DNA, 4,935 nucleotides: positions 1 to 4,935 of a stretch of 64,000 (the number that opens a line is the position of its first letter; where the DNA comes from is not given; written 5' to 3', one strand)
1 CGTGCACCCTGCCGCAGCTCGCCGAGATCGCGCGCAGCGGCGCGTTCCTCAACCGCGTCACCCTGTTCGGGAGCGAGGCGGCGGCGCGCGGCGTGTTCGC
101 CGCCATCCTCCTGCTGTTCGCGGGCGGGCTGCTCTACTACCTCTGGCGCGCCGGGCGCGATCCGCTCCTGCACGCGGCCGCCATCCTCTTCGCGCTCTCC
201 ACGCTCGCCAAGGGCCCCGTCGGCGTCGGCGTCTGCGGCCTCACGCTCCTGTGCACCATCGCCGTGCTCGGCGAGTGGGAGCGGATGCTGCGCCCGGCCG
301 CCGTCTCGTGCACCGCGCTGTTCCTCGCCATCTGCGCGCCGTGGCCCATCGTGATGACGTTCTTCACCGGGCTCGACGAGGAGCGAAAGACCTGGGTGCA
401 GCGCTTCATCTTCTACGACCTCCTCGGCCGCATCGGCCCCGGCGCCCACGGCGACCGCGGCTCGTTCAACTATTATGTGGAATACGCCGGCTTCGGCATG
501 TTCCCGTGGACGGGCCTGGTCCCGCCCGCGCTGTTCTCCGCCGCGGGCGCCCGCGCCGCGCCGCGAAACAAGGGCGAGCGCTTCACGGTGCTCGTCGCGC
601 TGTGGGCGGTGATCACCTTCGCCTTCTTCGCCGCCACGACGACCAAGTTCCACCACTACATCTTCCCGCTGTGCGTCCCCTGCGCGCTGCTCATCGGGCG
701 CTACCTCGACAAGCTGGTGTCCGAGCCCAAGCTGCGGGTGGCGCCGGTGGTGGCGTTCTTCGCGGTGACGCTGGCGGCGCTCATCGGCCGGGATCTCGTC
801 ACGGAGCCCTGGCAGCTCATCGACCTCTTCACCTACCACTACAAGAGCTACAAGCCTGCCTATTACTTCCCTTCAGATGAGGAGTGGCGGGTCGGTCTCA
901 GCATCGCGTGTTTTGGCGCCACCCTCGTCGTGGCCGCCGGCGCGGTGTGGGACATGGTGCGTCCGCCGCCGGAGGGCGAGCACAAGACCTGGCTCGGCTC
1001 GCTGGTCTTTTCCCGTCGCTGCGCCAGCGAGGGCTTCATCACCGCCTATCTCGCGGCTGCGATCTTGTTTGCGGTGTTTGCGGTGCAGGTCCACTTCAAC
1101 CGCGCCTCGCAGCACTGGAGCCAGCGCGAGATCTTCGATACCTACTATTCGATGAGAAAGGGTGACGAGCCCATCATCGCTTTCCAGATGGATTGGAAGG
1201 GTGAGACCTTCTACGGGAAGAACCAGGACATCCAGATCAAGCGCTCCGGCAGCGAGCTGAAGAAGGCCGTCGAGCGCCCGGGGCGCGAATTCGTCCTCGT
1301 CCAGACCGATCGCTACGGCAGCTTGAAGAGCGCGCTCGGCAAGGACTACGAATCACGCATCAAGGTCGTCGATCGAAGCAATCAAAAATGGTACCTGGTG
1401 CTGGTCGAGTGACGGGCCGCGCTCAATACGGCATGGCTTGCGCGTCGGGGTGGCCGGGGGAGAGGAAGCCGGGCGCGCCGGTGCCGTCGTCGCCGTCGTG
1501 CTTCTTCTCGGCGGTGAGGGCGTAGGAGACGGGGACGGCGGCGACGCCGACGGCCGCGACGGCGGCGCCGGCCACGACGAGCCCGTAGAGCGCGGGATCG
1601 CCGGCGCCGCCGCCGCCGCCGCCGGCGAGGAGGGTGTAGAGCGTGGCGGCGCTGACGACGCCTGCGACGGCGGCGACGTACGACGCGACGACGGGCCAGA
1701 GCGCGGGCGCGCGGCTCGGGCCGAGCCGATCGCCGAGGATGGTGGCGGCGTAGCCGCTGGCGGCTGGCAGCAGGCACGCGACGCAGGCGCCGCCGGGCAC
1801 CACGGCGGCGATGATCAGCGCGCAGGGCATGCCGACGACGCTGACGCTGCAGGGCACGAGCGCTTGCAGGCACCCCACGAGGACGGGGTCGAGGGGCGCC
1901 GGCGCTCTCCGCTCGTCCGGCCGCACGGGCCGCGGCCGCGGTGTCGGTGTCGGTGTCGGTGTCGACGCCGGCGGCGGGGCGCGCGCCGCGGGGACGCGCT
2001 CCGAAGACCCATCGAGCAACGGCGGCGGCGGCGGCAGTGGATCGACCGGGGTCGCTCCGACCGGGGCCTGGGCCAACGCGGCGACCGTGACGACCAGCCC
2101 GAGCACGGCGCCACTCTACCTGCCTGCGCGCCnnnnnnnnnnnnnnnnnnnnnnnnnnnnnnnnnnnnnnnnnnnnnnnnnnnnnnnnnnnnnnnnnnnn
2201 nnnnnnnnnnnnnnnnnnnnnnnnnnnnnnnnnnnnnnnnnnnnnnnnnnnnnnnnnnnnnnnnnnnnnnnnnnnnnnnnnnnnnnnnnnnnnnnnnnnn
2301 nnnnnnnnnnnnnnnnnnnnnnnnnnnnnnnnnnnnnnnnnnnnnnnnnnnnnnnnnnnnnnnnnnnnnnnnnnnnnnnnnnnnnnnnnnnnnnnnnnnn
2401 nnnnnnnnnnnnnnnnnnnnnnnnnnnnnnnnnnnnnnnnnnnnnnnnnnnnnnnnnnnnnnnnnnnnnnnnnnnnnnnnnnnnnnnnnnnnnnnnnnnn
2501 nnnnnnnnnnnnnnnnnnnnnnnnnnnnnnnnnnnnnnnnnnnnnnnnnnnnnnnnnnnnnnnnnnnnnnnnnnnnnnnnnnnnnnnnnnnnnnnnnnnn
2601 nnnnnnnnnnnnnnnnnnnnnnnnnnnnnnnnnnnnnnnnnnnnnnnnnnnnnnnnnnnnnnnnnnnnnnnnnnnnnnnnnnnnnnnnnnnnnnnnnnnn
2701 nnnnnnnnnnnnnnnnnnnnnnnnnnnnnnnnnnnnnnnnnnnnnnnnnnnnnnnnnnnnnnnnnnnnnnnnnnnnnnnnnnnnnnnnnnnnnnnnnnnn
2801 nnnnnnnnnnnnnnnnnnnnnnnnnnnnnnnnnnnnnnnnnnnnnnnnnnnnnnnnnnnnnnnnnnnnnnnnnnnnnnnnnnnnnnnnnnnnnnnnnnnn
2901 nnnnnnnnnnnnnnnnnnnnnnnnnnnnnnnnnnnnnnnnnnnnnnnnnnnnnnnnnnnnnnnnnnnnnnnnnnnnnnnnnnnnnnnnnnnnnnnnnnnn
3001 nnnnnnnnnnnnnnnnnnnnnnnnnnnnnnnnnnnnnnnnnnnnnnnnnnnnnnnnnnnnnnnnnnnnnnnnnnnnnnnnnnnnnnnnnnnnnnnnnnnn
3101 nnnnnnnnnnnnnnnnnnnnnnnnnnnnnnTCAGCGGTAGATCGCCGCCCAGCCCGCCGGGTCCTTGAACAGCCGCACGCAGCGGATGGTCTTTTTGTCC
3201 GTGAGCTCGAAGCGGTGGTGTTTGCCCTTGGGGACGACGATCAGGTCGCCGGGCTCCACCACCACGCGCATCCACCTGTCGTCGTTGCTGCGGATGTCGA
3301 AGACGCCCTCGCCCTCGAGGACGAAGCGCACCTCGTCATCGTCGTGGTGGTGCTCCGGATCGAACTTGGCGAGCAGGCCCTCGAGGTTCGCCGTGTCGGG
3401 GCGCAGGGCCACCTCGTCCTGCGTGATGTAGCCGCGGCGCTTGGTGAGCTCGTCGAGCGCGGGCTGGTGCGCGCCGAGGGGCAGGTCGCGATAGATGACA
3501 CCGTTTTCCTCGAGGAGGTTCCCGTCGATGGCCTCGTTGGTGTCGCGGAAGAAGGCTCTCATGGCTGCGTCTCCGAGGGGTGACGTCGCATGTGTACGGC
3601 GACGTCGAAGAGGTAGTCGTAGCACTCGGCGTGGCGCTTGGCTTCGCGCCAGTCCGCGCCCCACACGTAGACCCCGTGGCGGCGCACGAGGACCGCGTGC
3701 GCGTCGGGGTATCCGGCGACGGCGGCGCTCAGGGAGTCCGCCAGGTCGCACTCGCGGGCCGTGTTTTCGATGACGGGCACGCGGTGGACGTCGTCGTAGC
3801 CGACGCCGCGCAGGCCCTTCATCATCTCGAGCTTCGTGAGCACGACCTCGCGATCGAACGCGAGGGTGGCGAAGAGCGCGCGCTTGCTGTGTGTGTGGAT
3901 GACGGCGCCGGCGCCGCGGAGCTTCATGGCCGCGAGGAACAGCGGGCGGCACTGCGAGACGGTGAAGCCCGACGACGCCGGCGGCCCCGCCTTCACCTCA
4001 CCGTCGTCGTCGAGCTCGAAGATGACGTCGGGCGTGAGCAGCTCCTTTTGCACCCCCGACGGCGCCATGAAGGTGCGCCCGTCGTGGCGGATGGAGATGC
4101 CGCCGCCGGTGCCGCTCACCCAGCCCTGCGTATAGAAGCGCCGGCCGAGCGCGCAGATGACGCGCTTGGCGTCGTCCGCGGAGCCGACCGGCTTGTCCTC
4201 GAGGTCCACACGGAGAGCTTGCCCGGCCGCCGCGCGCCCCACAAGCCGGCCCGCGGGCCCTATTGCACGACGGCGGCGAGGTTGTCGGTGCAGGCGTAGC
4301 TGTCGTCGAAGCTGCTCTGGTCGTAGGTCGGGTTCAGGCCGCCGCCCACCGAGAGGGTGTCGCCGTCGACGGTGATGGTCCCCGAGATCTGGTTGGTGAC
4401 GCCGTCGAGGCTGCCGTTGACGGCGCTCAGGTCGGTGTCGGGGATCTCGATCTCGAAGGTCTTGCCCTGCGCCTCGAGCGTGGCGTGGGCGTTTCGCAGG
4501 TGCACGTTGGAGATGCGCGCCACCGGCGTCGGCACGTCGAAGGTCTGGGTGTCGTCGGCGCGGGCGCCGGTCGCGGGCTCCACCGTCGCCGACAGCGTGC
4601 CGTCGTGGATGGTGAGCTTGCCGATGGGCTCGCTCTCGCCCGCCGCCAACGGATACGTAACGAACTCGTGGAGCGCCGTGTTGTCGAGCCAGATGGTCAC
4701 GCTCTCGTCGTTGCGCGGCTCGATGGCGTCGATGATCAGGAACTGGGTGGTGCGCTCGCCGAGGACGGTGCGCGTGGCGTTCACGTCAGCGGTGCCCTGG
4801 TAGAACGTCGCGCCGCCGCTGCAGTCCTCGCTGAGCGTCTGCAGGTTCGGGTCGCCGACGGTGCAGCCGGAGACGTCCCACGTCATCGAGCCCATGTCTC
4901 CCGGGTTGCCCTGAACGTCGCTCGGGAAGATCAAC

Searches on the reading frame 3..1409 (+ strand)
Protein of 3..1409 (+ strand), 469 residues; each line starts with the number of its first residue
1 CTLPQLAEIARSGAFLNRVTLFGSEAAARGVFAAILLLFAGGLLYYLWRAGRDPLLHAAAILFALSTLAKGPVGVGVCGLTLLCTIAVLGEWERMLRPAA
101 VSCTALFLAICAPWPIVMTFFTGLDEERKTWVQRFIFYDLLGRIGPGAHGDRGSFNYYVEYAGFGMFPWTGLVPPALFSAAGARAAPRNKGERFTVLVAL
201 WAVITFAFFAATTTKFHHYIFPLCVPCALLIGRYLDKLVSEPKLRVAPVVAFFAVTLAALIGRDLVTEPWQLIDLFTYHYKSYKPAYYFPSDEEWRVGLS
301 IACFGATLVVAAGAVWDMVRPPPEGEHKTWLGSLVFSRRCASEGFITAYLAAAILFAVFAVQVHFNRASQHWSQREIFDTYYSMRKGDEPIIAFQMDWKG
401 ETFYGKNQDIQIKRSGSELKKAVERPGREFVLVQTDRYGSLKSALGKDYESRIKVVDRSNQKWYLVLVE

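Call 54: search_protein_families(library=pfam, alignment_id=A2, max_evalue=0.0001)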
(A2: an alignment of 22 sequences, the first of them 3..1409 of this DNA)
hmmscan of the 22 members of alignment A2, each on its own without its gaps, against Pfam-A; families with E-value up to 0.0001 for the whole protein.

A. member 1, window:3-1409:+ (469 aa): 0 families

B. families by the number of members that match (of 22 scanned): 10 families
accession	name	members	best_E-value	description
PF00501.34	AMP-binding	1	1.9e-78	AMP-binding enzyme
PF03150.19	CCP_MauG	1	2.1e-56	Di-haem cytochrome c peroxidase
PF00596.27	Aldolase_II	1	2.3e-37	Class II Aldolase and Adducin N-terminal domain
PF00648.27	Peptidase_C2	1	5e-23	Calpain family cysteine protease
PF13193.12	AMP-binding_C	1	3.6e-16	AMP-binding enzyme C-terminal domain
PF00149.33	Metallophos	1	1.3e-15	Calcineurin-like phosphoesterase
PF05598.16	DUF772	1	6.1e-09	Transposase domain (DUF772)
PF10110.14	GPDPase_memb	1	9.8e-08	Membrane domain of glycerophosphoryl diester phosphodiesterase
PF12850.12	Metallophos_2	1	8.3e-06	Calcineurin-like phosphoesterase superfamily domain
PF22807.2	TrAA12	1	9.2e-06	TrAA12-like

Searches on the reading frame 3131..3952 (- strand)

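Call 47: search_protein_families(library=pfam, proteins=[window:3131-3952:-], max_evalue=0.01)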
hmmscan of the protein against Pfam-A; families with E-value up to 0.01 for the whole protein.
window:3131-3952:- (273 aa): 7 families
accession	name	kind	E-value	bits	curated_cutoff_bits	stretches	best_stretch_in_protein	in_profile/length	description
PF03079.20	ARD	-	1.8e-34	119.6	27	1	161-270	46-157/157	ARD/ARD' family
PF07883.17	Cupin_2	-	7.2e-12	45.3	27.2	1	198-258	11-66/70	Cupin domain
PF02311.25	AraC_binding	-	1.9e-05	24.9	21.1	1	197-254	16-67/135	AraC-like ligand binding domain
PF00190.28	Cupin_1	-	4.3e-05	23.6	22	1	199-248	48-99/151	Cupin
PF06249.18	EutQ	-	0.002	18.4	21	1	204-256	94-141/152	Ethanolamine utilisation protein EutQ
PF12852.13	Cupin_6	-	0.0046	17.2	26.7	1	206-249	34-75/183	Cupin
PF16867.11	DMSP_lyase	-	0.0071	16.5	27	0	199-248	109-153/162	Dimethlysulfonioproprionate lyase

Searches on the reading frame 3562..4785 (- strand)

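Call 58: search_protein_families(library=pfam, proteins=[window:3562-4785:-], max_evalue=0.01)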
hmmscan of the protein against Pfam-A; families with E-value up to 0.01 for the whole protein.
window:3562-4785:- (408 aa): 1 family
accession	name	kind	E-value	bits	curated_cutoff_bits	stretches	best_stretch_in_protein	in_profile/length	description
PF00596.27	Aldolase_II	-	2.3e-37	129.1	22.2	1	210-396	3-182/183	Class II Aldolase and Adducin N-terminal domain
